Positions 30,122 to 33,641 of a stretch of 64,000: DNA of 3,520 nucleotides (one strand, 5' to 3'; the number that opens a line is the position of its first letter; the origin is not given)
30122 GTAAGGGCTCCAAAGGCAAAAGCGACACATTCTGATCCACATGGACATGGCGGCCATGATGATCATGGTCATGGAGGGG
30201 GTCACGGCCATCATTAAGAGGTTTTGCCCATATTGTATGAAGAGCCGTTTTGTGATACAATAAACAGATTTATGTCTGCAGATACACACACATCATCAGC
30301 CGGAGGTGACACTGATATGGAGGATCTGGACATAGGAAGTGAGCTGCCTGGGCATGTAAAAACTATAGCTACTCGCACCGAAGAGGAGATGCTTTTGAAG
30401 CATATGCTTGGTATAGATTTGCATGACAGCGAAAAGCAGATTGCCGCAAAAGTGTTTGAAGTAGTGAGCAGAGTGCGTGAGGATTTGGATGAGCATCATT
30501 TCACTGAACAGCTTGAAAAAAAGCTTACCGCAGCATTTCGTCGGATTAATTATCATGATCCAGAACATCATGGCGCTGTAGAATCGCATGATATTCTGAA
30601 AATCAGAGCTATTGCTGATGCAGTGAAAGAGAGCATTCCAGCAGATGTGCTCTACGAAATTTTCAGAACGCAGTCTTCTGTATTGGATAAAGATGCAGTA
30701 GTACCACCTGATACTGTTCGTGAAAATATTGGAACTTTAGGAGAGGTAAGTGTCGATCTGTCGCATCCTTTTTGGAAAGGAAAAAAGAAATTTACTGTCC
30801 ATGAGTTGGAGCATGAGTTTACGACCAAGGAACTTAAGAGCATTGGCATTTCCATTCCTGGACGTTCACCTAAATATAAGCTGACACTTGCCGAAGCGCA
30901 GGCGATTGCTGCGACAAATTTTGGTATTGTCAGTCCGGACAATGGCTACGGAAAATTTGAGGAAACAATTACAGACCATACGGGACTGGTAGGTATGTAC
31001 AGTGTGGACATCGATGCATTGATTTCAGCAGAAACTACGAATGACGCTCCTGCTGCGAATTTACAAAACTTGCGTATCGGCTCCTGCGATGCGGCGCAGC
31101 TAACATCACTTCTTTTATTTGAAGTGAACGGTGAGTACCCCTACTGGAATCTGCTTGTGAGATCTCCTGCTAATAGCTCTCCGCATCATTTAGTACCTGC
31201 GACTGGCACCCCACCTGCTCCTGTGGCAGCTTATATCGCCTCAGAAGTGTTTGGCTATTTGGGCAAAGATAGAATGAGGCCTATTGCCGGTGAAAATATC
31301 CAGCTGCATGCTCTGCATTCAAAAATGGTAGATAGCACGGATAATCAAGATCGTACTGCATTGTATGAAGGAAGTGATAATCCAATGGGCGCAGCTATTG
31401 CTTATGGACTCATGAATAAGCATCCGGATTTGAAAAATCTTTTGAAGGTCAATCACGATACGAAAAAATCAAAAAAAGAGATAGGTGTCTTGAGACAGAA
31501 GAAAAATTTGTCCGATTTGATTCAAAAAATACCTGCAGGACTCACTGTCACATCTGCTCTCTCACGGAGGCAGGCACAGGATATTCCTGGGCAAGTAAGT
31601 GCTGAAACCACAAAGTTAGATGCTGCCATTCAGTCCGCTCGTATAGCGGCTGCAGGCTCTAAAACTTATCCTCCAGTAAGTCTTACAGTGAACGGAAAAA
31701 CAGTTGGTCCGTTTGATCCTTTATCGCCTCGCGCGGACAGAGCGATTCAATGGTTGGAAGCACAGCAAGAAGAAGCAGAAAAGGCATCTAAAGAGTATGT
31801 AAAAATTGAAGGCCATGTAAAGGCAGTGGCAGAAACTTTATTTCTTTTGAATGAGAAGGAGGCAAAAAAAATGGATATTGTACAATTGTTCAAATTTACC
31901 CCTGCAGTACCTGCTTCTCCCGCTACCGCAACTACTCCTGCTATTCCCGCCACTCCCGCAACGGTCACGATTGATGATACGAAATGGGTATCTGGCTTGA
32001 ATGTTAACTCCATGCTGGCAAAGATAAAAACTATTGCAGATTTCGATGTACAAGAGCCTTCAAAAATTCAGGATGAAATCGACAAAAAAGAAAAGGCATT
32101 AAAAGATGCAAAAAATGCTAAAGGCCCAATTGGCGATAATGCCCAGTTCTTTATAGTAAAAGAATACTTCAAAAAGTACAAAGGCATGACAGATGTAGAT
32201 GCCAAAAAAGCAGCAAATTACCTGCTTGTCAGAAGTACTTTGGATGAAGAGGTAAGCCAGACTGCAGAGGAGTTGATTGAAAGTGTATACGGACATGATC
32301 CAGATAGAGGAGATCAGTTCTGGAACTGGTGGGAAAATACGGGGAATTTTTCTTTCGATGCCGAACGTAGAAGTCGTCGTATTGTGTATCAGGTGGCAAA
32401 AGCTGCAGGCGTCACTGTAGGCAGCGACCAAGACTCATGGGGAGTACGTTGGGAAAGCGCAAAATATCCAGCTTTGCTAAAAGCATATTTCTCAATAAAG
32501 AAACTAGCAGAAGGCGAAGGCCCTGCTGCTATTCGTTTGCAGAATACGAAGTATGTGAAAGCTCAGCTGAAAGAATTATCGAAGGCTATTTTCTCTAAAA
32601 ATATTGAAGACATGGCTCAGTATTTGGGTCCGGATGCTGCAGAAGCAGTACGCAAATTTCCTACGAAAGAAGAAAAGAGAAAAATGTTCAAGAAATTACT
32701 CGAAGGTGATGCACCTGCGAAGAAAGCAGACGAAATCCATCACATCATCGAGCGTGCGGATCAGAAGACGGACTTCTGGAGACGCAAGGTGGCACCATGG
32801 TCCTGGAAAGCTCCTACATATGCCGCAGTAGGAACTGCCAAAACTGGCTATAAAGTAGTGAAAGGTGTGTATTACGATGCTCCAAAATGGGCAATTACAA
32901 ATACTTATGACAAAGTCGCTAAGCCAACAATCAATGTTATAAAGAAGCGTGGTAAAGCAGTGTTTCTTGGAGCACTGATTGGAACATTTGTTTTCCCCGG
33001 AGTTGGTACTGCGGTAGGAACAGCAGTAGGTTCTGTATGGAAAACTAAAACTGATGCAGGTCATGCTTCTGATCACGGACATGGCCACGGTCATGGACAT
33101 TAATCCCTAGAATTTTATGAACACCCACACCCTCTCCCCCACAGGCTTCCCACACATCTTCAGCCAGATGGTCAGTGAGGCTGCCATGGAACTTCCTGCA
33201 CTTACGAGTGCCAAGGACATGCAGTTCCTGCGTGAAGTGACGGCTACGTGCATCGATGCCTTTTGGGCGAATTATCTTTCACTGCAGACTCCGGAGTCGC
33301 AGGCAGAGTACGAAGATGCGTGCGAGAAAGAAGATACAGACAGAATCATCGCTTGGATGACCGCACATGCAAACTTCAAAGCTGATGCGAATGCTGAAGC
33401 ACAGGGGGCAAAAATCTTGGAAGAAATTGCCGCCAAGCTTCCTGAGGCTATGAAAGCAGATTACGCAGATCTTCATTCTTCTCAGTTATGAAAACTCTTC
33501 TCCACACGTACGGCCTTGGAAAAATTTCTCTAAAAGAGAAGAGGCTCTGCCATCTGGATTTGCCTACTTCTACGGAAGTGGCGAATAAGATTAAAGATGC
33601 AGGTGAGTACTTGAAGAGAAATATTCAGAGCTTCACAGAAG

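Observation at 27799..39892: A 12-kb block of seven translationally coupled orphan genes: the best candidate for an undescribed system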

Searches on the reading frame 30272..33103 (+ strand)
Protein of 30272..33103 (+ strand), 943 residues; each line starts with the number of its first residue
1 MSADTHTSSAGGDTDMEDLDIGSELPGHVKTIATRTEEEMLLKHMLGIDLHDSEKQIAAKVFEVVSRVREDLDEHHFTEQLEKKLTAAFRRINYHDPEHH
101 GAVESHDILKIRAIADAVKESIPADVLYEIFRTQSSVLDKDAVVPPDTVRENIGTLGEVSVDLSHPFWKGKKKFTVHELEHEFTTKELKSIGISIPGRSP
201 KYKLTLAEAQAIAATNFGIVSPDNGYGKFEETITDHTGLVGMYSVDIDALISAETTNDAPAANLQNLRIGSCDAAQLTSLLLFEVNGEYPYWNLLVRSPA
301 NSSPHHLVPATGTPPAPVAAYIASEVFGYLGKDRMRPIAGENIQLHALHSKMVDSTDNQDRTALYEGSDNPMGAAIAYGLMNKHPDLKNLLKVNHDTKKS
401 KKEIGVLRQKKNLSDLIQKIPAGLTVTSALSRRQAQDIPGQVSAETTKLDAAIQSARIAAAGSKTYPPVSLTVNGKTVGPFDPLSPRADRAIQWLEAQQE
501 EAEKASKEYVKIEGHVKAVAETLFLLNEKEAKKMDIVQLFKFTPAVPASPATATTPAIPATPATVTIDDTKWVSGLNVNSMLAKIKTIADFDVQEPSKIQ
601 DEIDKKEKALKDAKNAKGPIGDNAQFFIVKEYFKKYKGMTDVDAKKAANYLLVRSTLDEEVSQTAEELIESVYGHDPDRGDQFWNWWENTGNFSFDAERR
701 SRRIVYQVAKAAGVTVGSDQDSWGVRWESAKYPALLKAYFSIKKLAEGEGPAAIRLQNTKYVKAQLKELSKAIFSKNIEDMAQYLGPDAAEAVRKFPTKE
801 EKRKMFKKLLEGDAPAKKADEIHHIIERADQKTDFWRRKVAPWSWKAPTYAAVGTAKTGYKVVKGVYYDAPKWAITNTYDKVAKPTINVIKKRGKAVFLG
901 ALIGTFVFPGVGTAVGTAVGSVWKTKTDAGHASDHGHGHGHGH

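Call 4: search_protein_families(library=pfam, proteins=[window:30272-33103:+], max_evalue=1)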
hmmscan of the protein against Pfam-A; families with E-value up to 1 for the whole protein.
window:30272-33103:+ (943 aa): 5 families
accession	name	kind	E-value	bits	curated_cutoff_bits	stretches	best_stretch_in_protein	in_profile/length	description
PF24929.1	GlfB_C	-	0.0064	16.4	27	1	15-94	15-94/227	GlfB-like, C-terminal domain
PF24596.1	DUF7620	-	0.012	16.5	27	0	56-83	37-64/69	Family of unknown function (DUF7620)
PF05564.17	Auxin_repressed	-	0.022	15.8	25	1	539-585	40-85/117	Dormancy/auxin associated protein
PF13488.11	Gly-zipper_Omp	-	0.025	14.9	25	1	899-922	9-33/46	Glycine zipper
PF06897.17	DUF1269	-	0.12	13.2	26.9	1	898-930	6-39/100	Protein of unknown function (DUF1269)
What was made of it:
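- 32957..33028 (+): P3 tail-anchor / Gly-zipper segment (residues 896-919). Weak Pfam Gly-zipper_Omp hit, E 0.025 (call 4).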

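Call 5: search_protein_families(library=ncbifam, proteins=[window:30272-33103:+], max_evalue=0.1)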
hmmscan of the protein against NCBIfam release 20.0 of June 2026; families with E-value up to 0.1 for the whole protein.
window:30272-33103:+ (943 aa): 0 families

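Call 6: search_protein_families(library=phrogs, proteins=[window:30272-33103:+], max_evalue=0.1)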
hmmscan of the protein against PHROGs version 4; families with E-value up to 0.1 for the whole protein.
window:30272-33103:+ (943 aa): 5 families
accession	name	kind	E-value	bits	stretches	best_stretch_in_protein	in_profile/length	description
phrog_14486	-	unknown function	0.00034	20.9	1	900-922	373-395/489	-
phrog_11643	-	unknown function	0.0042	17.5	1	606-702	117-210/232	-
phrog_4431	-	unknown function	0.0062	17.5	1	891-927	96-134/184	-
phrog_30311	-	unknown function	0.0099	17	1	565-638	31-103/124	-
phrog_5521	-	unknown function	0.029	15.1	1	33-67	48-82/89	-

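Call 30: search_solved_structures(query=A2, max_evalue=1)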
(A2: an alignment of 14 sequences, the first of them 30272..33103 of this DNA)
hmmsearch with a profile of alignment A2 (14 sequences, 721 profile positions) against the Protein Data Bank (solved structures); distinct sequences matched with E-value up to 1: 5.
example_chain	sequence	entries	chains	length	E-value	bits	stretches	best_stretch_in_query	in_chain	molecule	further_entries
2v1y_B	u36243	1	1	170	0.074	14.9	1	282-385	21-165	PHOSPHATIDYLINOSITOL 3-KINASE REGULATORY SUBUNIT ALPHA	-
4dj6_B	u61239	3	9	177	0.24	13.2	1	44-127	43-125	Hemagglutinin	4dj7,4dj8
4fqv_B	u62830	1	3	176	0.26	13.1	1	44-127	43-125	Hemagglutinin HA2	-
8qkd_A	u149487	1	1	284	0.64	11.7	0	306-362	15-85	sc-CC-5-24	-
4ykn_A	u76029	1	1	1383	0.97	11.2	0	290-397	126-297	Phosphatidylinositol 3-kinase regulatory subunit alpha,Phosphatidylinositol 4,5-bisphospha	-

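Call 39: search_protein_families(library=padloc, proteins=[window:30272-33103:+], max_evalue=0.1)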
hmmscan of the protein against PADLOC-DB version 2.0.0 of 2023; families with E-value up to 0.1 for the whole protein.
window:30272-33103:+ (943 aa): 0 families

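Call 77: search_dna_similar(query=window:30272-33103:+, collection=phages, mode=protein, max_evalue=0.001, max_rows=5)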
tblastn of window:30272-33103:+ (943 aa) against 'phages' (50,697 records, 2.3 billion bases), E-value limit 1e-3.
No match.

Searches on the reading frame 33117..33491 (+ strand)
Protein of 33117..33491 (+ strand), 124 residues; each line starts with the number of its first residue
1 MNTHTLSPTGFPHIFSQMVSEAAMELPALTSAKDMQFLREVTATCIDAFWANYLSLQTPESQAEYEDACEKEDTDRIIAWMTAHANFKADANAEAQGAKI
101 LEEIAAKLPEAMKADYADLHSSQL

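Call 4: search_protein_families(library=pfam, proteins=[window:33117-33491:+], max_evalue=1)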
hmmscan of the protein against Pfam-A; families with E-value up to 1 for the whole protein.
window:33117-33491:+ (124 aa): 1 family
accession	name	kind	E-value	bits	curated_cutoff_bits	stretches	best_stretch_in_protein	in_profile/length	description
PF17781.7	RPN1_RPN2_N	-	0.047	13.6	22.4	1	14-105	66-159/301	RPN1 N-terminal domain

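Call 5: search_protein_families(library=ncbifam, proteins=[window:33117-33491:+], max_evalue=0.1)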
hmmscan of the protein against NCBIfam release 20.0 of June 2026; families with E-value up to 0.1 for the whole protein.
window:33117-33491:+ (124 aa): 2 families
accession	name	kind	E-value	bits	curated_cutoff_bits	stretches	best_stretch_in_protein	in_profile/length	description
NF009221.0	PRK12568.1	equivalog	0.012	13.7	1270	1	57-118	331-390/745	1,4-alpha-glucan branching enzyme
TIGR01667.1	YCCS_YHFK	subfamily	0.081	11.1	467.8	1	14-102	581-665/701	YccS/YhfK family putative transporter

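Call 6: search_protein_families(library=phrogs, proteins=[window:33117-33491:+], max_evalue=0.1)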
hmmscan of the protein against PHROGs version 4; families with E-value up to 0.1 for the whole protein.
window:33117-33491:+ (124 aa): 1 family
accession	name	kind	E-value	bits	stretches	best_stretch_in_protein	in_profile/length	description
phrog_13551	-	unknown function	0.068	14.3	1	57-116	68-126/136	-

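Call 39: search_protein_families(library=padloc, proteins=[window:33117-33491:+], max_evalue=0.1)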
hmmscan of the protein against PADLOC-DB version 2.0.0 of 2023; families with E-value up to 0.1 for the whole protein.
window:33117-33491:+ (124 aa): 0 families
